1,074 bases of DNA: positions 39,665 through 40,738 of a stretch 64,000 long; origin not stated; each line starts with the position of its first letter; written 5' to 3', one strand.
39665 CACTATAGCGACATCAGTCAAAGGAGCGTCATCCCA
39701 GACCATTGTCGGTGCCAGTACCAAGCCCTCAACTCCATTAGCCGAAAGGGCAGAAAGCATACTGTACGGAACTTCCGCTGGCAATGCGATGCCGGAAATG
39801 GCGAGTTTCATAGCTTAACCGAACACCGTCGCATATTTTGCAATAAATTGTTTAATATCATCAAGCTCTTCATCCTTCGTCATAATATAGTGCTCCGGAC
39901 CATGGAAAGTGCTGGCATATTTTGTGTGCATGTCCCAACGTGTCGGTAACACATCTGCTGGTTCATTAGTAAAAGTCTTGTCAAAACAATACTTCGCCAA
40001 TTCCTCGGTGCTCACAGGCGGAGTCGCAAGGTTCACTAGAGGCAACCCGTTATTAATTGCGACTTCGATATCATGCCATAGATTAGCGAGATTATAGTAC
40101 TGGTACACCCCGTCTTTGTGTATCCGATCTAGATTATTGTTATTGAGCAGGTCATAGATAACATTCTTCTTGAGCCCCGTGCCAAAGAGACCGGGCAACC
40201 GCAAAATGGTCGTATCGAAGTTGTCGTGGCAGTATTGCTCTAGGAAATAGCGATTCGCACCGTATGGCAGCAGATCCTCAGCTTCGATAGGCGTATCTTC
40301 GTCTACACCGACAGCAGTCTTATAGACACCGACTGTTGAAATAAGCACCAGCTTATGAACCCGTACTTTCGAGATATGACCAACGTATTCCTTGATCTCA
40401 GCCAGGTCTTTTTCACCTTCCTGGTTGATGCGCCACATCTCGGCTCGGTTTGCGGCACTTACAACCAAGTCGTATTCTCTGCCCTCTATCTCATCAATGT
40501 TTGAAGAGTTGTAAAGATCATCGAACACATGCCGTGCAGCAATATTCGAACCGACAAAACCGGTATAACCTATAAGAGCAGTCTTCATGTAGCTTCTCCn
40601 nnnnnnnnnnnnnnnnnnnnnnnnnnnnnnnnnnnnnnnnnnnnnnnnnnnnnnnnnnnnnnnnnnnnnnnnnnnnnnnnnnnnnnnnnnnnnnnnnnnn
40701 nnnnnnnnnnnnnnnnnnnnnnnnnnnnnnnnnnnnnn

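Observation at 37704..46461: Unusual lipid-linked-sugar tailoring cluster: GtrA + GtrB-like GT2 + FAD oxidoreductase + SDR + two TIM-barrel isomerases + unknown GT-A-like + GT-C-like polytopic protein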

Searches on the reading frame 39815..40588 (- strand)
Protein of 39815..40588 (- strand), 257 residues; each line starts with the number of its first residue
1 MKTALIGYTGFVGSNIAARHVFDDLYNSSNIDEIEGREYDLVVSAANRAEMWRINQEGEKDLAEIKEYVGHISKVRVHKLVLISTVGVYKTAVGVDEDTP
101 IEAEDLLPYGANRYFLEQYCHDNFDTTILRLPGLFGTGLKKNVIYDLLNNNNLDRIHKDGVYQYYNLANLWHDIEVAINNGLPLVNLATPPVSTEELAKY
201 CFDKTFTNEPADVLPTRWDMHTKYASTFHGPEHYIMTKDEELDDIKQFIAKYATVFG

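Call 3: search_protein_families(library=pfam, proteins=[window:39815-40588:-], max_evalue=0.01)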
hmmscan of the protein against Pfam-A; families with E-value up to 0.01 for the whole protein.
window:39815-40588:- (257 aa): 1 family
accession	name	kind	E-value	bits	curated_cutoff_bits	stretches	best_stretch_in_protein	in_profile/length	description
PF01370.27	Epimerase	-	1.6e-06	28.1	20.9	1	43-144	79-186/240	NAD dependent epimerase/dehydratase family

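Call 4: search_protein_families(library=ncbifam, proteins=[window:39815-40588:-], max_evalue=0.01)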
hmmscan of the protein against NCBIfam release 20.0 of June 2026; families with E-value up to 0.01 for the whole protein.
window:39815-40588:- (257 aa): 0 families

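Call 43: search_solved_structures(query=A4, max_evalue=1)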
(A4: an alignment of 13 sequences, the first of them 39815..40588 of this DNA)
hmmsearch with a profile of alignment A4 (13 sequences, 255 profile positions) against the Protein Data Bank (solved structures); distinct sequences matched with E-value up to 1: 16.
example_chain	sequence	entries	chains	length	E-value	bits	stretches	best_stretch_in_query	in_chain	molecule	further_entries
6zl6_A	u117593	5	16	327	0.0078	19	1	66-154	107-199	Epimerase domain-containing protein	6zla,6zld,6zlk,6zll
8rdg_A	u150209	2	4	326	0.023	17.5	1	67-150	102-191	SDR family NAD(P)-dependent oxidoreductase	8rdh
6zlj_A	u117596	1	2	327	0.038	16.8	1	66-154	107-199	Epimerase domain-containing protein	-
8rdi_A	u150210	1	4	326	0.11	15.2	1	67-150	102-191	SDR family NAD(P)-dependent oxidoreductase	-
3sc6_A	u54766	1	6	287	0.16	14.7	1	57-137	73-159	dTDP-4-dehydrorhamnose reductase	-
7uw9_H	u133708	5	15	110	0.24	14.1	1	37-106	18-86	V-type proton ATPase subunit G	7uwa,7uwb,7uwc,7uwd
36qu_H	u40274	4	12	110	0.36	13.6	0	38-101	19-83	V-type proton ATPase subunit G1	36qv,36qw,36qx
6k0i_A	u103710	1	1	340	0.45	13.2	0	69-124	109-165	UDP-glucose 4-epimerase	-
3ehe_A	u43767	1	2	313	0.47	13.2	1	67-149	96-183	UDP-glucose 4-epimerase (GalE-1)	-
6k0g_A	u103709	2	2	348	0.47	13.2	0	69-124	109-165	UDP-glucose 4-epimerase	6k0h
1i3k_A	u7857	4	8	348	0.78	12.5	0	68-124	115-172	UDP-GLUCOSE 4-EPIMERASE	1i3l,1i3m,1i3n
9hi1_B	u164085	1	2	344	0.81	12.4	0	68-124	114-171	UDP-glucose 4-epimerase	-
9hi0_B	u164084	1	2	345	0.81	12.4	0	68-124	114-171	UDP-glucose 4-epimerase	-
1hzj_A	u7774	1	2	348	0.81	12.4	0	68-124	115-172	UDP-GALACTOSE 4-EPIMERASE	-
1ek5_A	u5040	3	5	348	0.83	12.4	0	68-124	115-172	UDP-GALACTOSE 4-EPIMERASE | UDP-glucose 4-epimerase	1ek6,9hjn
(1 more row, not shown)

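Call 67: search_protein_representatives(protein=window:39815-40588:-)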
Query: 257 residues. Proteins with E-value up to 0.001 (for the whole library): 1818; up to 1e-10: 1228; up to 1e-30: 489. The best 150 are listed.
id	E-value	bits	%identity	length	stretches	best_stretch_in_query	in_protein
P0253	4.6e-81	288.3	51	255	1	1-251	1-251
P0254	2.5e-79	282.6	52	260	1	2-249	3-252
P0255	5.5e-75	268.4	54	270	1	1-249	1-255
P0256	3.6e-74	265.7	50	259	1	3-252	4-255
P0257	1.1e-69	251.0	51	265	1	1-250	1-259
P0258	3.7e-67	242.7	46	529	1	4-252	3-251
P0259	2.9e-65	236.6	45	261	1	1-250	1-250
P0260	9.9e-63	228.2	45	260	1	2-249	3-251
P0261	9.5e-62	225.0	44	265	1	3-251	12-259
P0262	1.6e-61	224.3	42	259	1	1-251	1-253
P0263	3.4e-61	223.2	44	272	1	3-249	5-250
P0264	1.7e-59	217.6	46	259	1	3-250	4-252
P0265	4.7e-59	216.2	44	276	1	4-253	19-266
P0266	8.9e-59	215.3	43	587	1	12-253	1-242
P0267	1.1e-58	214.9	46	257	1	1-253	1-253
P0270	1.4e-57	211.4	46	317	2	1-150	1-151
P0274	6.9e-57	209.1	40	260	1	1-252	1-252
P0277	2.3e-56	207.4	41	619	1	2-254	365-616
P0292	8.7e-54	198.9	41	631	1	3-249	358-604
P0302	1.5e-52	194.8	40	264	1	1-248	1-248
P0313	1.6e-51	191.5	39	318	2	2-150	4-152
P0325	4.9e-50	186.6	39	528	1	2-250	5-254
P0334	2.7e-49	184.2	43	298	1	4-225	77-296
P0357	5.4e-47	176.7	36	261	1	2-250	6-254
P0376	8.9e-46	172.7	42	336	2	1-150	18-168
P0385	4.8e-45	170.3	38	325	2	1-170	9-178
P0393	1.7e-44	168.5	35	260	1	3-252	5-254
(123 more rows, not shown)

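Call 68: search_protein_families(library=pfam, proteins=[P0258, P0266, P0277, P0292, P0325, P0270, P0313, P0385, P0334, P0376], max_evalue=0.001)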
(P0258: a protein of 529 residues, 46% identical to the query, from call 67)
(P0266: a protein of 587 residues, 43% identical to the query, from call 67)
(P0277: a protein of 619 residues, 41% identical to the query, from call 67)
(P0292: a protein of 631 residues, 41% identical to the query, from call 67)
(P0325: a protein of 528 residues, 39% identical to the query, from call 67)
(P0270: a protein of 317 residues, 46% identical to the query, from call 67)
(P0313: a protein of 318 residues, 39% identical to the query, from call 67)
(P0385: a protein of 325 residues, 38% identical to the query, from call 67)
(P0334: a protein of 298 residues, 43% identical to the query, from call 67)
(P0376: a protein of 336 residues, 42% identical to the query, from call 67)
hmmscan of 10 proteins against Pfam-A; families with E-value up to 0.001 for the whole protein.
P0258 (529 aa): 2 families
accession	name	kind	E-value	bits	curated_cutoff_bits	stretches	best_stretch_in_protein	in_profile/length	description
PF01261.30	AP_endonuc_2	-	9.6e-25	88.1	31.1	1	276-521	3-248/249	Xylose isomerase-like TIM barrel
PF01370.27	Epimerase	-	7.6e-10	39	20.9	1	59-141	90-179/240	NAD dependent epimerase/dehydratase family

P0266 (587 aa): 6 families
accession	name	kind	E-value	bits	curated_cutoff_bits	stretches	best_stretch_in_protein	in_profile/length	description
PF01408.29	GFO_IDH_MocA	-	1.5e-27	97.1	24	1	254-373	1-120/120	Oxidoreductase family, NAD-binding Rossmann fold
PF22725.1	GFO_IDH_MocA_C3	-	1.8e-06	28.4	27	1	384-489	4-121/124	GFO/IDH/MocA C-terminal domain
PF02894.22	GFO_IDH_MocA_C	-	6.3e-06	26.6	22.9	1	416-575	43-210/218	Oxidoreductase family, C-terminal alpha/beta domain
PF01118.30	Semialdhyde_dh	-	8.3e-06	26.6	26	1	255-342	1-93/121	Semialdehyde dehydrogenase, NAD binding domain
PF01370.27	Epimerase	-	9.2e-05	22.4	20.9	1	12-144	48-191/240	NAD dependent epimerase/dehydratase family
PF03447.22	NAD_binding_3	-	0.00034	21.7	24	1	260-370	1-114/116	Homoserine dehydrogenase, NAD binding domain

P0277 (619 aa): 8 families
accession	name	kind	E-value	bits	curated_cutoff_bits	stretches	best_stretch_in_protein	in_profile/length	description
PF01266.30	DAO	-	8.2e-22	78.6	27.9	1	4-327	1-321/353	FAD dependent oxidoreductase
PF01370.27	Epimerase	-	4.2e-08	33.3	20.9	1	396-515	59-193/240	NAD dependent epimerase/dehydratase family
PF04321.23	RmlD_sub_bind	-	1e-06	28.5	27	1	398-520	48-176/287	RmlD substrate binding domain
PF03486.20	HI0933_like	-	1.8e-06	28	50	1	4-75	2-72/244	HI0933-like protein Rossmann domain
PF00070.33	Pyr_redox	-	2.9e-06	28.2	22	1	4-38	1-35/82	Pyridine nucleotide-disulphide oxidoreductase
PF07992.20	Pyr_redox_2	-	6.8e-06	26.1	26.1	1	3-38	143-178/291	Pyridine nucleotide-disulphide oxidoreductase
PF13450.12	NAD_binding_8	-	3.8e-05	24.3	21.9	1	7-44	1-39/68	NAD(P)-binding Rossmann-like domain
PF00890.30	FAD_binding_2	-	0.00082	19.1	20.4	0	5-37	2-34/414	FAD binding domain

P0292 (631 aa): 4 families
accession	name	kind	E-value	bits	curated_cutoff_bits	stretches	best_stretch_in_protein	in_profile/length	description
PF01266.30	DAO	-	5.2e-09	36.5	27.9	1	2-162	1-177/353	FAD dependent oxidoreductase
PF13450.12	NAD_binding_8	-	9.9e-06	26.2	21.9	1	5-51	1-50/68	NAD(P)-binding Rossmann-like domain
PF01370.27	Epimerase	-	1.5e-05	25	20.9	0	400-478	72-156/240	NAD dependent epimerase/dehydratase family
PF00070.33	Pyr_redox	-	0.00012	23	22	1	2-35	1-35/82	Pyridine nucleotide-disulphide oxidoreductase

P0325 (528 aa): 3 families
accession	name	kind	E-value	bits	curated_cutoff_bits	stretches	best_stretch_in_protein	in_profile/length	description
PF01261.30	AP_endonuc_2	-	1.5e-17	64.6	31.1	1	289-523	12-246/249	Xylose isomerase-like TIM barrel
PF01370.27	Epimerase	-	1.9e-05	24.6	20.9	1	34-147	56-180/240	NAD dependent epimerase/dehydratase family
PF04321.23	RmlD_sub_bind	-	8.6e-05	22.2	27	1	38-152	48-163/287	RmlD substrate binding domain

P0270 (317 aa): 3 families
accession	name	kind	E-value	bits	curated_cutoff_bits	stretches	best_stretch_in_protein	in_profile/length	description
PF01370.27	Epimerase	-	9.8e-06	25.6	20.9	1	31-141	57-178/240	NAD dependent epimerase/dehydratase family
PF04321.23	RmlD_sub_bind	-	6.9e-05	22.5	27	1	34-152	47-167/287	RmlD substrate binding domain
PF13460.12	NAD_binding_10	-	0.00019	21.8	27.2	1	40-136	62-147/184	NAD(P)H-binding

P0313 (318 aa): 3 families
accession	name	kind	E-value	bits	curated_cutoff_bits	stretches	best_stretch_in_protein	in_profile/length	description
PF04321.23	RmlD_sub_bind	-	2e-05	24.3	27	1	99-153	116-167/287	RmlD substrate binding domain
PF01370.27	Epimerase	-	3.1e-05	23.9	20.9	1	21-147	44-187/240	NAD dependent epimerase/dehydratase family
PF13460.12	NAD_binding_10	-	0.00064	20.1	27.2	1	40-139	60-149/184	NAD(P)H-binding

P0385 (325 aa): 2 families
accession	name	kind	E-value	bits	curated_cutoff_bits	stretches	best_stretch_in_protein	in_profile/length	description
PF01370.27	Epimerase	-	1.1e-07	31.9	20.9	1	32-147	50-176/240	NAD dependent epimerase/dehydratase family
PF04321.23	RmlD_sub_bind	-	1.6e-05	24.6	27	1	87-158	95-165/287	RmlD substrate binding domain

P0334 (298 aa): 1 family
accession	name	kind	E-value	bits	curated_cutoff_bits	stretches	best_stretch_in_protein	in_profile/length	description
PF01370.27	Epimerase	-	3.6e-06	27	20.9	1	136-214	93-183/240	NAD dependent epimerase/dehydratase family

P0376 (336 aa): 1 family
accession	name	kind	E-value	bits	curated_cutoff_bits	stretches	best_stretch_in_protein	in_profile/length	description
PF04321.23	RmlD_sub_bind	-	7.2e-05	22.4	27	1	96-166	95-164/287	RmlD substrate binding domain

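Call 69: list_cluster_members(proteins=[P0258, P0277, P0292, P0259, P0262, P0274, P0302, P0357, P0393, P0270])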
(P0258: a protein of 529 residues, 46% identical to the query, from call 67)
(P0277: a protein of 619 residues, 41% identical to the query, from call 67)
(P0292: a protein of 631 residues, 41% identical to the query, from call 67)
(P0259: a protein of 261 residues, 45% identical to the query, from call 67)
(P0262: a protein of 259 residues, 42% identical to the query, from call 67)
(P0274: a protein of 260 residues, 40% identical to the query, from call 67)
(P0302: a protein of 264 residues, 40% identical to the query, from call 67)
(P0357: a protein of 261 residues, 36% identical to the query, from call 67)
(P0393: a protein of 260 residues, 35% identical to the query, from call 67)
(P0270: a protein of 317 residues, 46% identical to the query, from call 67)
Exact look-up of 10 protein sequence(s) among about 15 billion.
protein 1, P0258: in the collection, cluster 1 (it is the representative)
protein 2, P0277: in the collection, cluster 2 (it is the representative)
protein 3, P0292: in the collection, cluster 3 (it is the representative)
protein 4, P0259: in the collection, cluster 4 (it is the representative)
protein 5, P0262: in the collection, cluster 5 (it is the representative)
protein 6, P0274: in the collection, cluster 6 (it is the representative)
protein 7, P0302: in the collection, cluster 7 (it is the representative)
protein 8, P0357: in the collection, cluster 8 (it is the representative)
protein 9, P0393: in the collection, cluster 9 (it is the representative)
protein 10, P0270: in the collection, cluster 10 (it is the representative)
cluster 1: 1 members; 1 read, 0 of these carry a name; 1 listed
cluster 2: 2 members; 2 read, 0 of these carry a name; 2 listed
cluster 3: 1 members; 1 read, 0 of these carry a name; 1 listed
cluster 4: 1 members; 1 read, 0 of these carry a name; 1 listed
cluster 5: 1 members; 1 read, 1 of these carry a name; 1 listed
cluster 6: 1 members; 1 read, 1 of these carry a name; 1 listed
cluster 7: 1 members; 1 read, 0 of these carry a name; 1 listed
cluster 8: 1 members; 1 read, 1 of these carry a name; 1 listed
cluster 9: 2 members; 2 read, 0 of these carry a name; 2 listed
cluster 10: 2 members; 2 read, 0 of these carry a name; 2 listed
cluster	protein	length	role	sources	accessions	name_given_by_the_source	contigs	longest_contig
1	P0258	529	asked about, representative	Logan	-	-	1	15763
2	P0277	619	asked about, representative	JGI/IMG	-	-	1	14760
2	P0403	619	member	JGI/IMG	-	-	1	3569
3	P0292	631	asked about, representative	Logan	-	-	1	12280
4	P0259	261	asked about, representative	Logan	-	-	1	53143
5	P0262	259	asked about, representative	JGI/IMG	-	nucleoside-diphosphate-sugar epimerase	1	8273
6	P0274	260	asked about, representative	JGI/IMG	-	hypothetical protein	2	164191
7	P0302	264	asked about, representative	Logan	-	-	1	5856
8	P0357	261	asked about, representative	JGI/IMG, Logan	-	hypothetical protein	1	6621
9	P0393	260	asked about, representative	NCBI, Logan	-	-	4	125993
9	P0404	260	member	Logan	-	-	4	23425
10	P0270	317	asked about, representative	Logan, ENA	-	-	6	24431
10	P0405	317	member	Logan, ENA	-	-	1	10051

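Call 72: find_encoding_contigs(protein=P0277, flank=10000, max_places=1)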
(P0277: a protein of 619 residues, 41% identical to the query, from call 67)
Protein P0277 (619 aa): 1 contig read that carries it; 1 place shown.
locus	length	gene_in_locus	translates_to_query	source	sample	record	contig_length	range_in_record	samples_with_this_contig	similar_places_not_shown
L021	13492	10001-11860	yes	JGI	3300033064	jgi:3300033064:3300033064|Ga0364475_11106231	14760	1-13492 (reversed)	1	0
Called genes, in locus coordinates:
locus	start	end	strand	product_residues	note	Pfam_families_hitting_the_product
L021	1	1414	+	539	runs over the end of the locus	-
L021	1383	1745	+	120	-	-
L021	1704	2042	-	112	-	-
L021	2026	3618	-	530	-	PF20176:DUF6541 (weak)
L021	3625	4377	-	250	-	PF00483:NTP_transferase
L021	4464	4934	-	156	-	PF12641:Flavodoxin_3 (faint), PF12682:Flavodoxin_4, PF12724:Flavodoxin_5 (weak)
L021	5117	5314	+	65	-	-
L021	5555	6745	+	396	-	PF01075:Glyco_transf_9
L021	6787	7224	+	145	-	PF04138:GtrA_DPMS_TM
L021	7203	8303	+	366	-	PF01075:Glyco_transf_9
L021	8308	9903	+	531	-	PF13231:PMT_2 (weak)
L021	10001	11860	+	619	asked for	PF00070:Pyr_redox (faint), PF01266:DAO, PF03486:HI0933_like (faint), PF07992:Pyr_redox_2 (faint), PF01370:Epimerase (weak), PF04321:RmlD_sub_bind (weak)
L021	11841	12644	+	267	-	PF01261:AP_endonuc_2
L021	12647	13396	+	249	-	PF00535:Glycos_transf_2, PF10111:Glyco_tranf_2_2 (weak), PF13641:Glyco_tranf_2_3 (faint)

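Call 73: find_encoding_contigs(protein=P0258, flank=10000, max_places=1)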
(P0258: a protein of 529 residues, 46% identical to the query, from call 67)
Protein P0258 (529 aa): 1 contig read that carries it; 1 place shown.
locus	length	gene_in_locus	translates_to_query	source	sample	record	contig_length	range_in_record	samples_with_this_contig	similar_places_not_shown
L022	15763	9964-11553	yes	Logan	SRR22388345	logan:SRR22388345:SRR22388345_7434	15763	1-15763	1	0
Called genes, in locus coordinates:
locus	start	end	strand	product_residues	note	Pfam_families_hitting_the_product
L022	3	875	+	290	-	?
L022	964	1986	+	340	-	PF13439:Glyco_transf_4 (weak), PF00534:Glycos_transf_1, PF13692:Glyco_trans_1_4, PF13524:Glyco_trans_1_2 (weak)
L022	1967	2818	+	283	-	PF00535:Glycos_transf_2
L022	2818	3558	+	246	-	PF13489:Methyltransf_23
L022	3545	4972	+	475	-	PF13231:PMT_2 (weak)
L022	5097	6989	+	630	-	-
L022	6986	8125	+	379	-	PF01266:DAO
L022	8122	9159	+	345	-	PF00535:Glycos_transf_2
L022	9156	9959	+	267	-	-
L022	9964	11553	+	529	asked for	PF01370:Epimerase, PF01261:AP_endonuc_2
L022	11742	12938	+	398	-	PF01073:3Beta_HSD, PF01370:Epimerase, PF02719:Polysacc_synt_2, PF04321:RmlD_sub_bind, PF07993:NAD_binding_4 (faint), PF16363:GDP_Man_Dehyd, PF13460:NAD_binding_10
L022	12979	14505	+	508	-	PF04932:Wzy_C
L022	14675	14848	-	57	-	-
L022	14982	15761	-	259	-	?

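Call 80: find_encoding_contigs(protein=P0393, flank=9000, max_places=1)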
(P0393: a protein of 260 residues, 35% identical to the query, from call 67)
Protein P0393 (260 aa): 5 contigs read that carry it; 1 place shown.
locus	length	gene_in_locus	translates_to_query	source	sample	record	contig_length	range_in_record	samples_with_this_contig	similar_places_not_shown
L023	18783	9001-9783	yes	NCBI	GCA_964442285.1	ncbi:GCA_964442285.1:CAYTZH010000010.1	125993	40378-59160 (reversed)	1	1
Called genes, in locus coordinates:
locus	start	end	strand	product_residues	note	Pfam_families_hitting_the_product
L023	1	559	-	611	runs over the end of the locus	PF02543:Carbam_trans_N, PF16861:Carbam_trans_C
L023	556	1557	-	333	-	PF00657:Lipase_GDSL (faint), PF13472:Lipase_GDSL_2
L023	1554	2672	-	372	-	PF13439:Glyco_transf_4, PF13579:Glyco_trans_4_4, PF00534:Glycos_transf_1, PF13692:Glyco_trans_1_4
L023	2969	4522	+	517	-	-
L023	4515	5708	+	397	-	PF13472:Lipase_GDSL_2 (weak)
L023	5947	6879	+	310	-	PF01073:3Beta_HSD, PF01370:Epimerase, PF02719:Polysacc_synt_2, PF04321:RmlD_sub_bind, PF05368:NmrA (faint), PF07993:NAD_binding_4 (faint), PF16363:GDP_Man_Dehyd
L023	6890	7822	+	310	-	PF01370:Epimerase, PF04321:RmlD_sub_bind (weak), PF16363:GDP_Man_Dehyd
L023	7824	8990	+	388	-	PF00155:Aminotran_1_2 (weak), PF01041:DegT_DnrJ_EryC1, PF01212:Beta_elim_lyase (weak)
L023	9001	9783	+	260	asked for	PF01370:Epimerase (faint)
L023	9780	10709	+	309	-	PF01531:Glyco_transf_11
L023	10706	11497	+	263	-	PF03269:DUF268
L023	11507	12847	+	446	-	PF01943:Polysacc_synt, PF13440:Polysacc_synt_3 (weak)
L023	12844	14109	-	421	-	PF20511:PMI_typeI_cat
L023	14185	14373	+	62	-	-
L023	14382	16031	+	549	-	PF00657:Lipase_GDSL (faint), PF13472:Lipase_GDSL_2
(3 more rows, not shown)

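Call 81: find_encoding_contigs(protein=P0274, flank=9000, max_places=1)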
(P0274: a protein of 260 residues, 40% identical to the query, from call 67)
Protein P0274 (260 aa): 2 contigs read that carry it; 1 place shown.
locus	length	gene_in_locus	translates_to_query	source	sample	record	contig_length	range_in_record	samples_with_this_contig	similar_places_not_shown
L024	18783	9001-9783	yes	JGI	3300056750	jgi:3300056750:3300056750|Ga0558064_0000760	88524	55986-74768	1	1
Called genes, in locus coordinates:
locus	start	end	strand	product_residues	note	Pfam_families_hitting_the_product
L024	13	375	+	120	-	-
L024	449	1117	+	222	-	-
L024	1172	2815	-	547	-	PF00118:Cpn60_TCP1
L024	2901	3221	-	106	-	PF00166:Cpn10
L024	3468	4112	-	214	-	-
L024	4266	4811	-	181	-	PF02627:CMD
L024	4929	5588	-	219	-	PF00578:AhpC-TSA, PF08534:Redoxin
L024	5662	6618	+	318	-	PF00126:HTH_1, PF03466:LysR_substrate, PF12849:PBP_like_2 (weak)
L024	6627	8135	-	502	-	PF13231:PMT_2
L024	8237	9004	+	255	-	PF00535:Glycos_transf_2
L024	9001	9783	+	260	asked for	PF01370:Epimerase (faint)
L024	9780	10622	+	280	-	PF01261:AP_endonuc_2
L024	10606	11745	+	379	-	PF00070:Pyr_redox (faint), PF01266:DAO, PF07992:Pyr_redox_2 (faint)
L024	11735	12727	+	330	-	PF00535:Glycos_transf_2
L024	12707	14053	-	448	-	-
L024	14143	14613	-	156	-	-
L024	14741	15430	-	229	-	-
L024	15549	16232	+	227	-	PF00440:TetR_N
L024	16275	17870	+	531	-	-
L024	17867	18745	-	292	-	PF01209:Ubie_methyltran (weak), PF13489:Methyltransf_23, PF13847:Methyltransf_31, PF08241:Methyltransf_11, PF08242:Methyltransf_12, PF13649:Methyltransf_25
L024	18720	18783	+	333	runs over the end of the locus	PF01370:Epimerase, PF02719:Polysacc_synt_2, PF04321:RmlD_sub_bind, PF01073:3Beta_HSD, PF07993:NAD_binding_4 (faint), PF16363:GDP_Man_Dehyd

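Call 82: find_encoding_contigs(protein=P0266, flank=9000, max_places=1)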
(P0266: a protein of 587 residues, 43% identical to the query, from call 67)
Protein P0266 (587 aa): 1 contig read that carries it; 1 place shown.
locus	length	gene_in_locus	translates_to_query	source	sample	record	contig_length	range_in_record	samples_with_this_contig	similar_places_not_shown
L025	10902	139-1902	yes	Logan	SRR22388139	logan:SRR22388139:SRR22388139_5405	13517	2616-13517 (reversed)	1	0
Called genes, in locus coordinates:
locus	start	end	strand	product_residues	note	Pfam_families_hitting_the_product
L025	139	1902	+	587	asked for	PF01118:Semialdhyde_dh (weak), PF01408:GFO_IDH_MocA, PF02894:GFO_IDH_MocA_C (weak), PF22725:GFO_IDH_MocA_C3 (weak)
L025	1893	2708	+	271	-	PF01261:AP_endonuc_2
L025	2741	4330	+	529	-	-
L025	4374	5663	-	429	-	PF04932:Wzy_C (weak)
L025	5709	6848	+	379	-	PF13524:Glyco_trans_1_2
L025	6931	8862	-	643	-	PF02310:B12-binding, PF04055:Radical_SAM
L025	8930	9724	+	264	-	-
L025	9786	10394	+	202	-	PF00702:Hydrolase, PF13419:HAD_2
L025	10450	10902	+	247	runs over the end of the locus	PF00483:NTP_transferase, PF12804:NTP_transf_3 (weak)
